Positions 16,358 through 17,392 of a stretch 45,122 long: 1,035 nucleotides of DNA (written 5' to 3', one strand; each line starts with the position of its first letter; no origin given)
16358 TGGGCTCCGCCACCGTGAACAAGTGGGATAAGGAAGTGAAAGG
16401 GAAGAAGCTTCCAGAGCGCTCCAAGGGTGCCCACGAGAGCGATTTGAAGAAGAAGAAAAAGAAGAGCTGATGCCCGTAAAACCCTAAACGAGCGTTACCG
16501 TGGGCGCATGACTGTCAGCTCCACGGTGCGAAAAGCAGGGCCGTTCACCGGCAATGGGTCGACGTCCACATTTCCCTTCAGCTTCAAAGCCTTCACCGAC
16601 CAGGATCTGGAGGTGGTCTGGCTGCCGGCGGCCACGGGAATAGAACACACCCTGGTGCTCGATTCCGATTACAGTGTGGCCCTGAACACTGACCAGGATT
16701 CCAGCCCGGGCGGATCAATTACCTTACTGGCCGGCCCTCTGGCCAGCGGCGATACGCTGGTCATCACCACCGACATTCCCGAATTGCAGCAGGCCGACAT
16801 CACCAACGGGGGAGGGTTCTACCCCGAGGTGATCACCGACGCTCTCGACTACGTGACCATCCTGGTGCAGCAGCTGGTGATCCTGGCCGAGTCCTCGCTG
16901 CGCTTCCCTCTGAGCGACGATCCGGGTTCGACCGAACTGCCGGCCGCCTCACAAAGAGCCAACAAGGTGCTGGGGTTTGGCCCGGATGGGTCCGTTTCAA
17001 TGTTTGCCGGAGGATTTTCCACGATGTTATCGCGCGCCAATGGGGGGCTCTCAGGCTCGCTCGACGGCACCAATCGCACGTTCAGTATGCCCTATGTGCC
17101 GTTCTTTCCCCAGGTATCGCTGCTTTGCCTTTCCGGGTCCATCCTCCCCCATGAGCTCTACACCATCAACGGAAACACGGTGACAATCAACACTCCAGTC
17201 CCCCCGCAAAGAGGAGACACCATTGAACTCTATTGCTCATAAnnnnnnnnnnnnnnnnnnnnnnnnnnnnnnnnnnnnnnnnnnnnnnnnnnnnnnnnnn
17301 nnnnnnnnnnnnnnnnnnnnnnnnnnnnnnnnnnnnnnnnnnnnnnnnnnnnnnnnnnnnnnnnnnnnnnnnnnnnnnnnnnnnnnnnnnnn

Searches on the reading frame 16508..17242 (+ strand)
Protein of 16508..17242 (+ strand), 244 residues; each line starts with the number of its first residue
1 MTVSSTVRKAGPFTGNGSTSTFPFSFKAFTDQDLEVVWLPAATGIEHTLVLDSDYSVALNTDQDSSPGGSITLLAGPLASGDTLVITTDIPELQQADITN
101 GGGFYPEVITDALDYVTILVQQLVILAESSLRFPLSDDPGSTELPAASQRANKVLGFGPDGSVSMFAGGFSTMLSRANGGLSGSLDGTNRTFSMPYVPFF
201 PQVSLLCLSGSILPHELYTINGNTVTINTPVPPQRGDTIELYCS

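Call 7: search_protein_families(library=phrogs, proteins=[window:16508-17242:+], max_evalue=0.001)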
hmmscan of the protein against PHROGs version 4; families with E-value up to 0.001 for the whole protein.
window:16508-17242:+ (244 aa): 15 families
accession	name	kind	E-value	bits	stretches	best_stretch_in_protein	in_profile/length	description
phrog_1640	-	tail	3.2e-27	97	1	1-135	1-129/765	tail protein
phrog_13893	-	tail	6.6e-26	91.8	1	1-125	1-119/648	tail protein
phrog_32960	-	unknown function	1.6e-17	64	1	1-135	1-129/762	-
phrog_38237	-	unknown function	4.4e-17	62.6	1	1-132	1-126/697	-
phrog_8649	-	unknown function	4e-16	59.7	1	1-132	1-126/743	-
phrog_36601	-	tail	9.8e-16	58.1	1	1-132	15-140/1084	tail fiber protein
phrog_17220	-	unknown function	1.4e-15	57.6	1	1-134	1-128/868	-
phrog_5662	-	tail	3.5e-15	56.4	1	1-124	1-118/729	tail fiber protein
phrog_30017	-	unknown function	7.2e-15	54.9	1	11-143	10-136/1025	-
phrog_5510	-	tail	8.9e-13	48.5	1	1-124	1-118/789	tail fiber protein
phrog_1171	-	tail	8.9e-13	48.5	1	1-124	1-121/954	tail spike protein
phrog_6518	-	tail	8.1e-11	41.7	1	13-131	9-119/793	tail fiber protein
phrog_28871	-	unknown function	4.3e-09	35.7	1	14-135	13-122/946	-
phrog_4818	-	tail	1.2e-05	24.6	1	4-123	7-122/896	tail fiber protein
phrog_27277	-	tail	5.5e-05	22.5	1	12-134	7-129/734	tail spike protein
